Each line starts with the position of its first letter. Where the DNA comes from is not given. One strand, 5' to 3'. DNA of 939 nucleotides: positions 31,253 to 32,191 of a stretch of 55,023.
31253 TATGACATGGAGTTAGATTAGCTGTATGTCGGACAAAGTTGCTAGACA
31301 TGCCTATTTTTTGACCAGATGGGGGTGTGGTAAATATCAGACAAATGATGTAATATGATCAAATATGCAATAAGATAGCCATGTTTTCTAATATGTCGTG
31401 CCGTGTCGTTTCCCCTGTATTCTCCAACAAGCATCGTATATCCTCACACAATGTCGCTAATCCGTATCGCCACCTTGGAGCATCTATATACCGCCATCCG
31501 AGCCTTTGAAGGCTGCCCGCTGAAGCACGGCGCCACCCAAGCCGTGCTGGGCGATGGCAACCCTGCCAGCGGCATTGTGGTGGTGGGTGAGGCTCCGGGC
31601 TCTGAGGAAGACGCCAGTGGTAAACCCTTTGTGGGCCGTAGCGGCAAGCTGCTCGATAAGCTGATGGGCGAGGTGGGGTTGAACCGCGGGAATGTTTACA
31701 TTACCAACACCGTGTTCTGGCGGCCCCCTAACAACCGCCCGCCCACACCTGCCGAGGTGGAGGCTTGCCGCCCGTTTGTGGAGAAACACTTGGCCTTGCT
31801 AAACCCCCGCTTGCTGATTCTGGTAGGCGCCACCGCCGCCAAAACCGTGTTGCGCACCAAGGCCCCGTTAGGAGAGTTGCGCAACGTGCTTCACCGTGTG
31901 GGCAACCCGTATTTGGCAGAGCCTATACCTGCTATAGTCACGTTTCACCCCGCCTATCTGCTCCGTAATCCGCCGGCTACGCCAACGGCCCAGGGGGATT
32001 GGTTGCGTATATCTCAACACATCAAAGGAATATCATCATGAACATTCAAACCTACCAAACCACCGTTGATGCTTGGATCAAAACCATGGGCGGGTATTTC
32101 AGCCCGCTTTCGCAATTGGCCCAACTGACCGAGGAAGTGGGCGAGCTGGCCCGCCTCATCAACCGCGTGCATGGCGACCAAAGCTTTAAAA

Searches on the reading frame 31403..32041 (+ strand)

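Call 47: search_protein_families(library=pfam, proteins=[window:31403-32041:+], max_evalue=0.00001)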
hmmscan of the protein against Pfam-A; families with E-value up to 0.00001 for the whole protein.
window:31403-32041:+ (212 aa): 1 family
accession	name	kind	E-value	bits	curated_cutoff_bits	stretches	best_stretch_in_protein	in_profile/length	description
PF03167.25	UDG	-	2.9e-36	125.1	24.3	1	50-192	2-127/141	Uracil DNA glycosylase superfamily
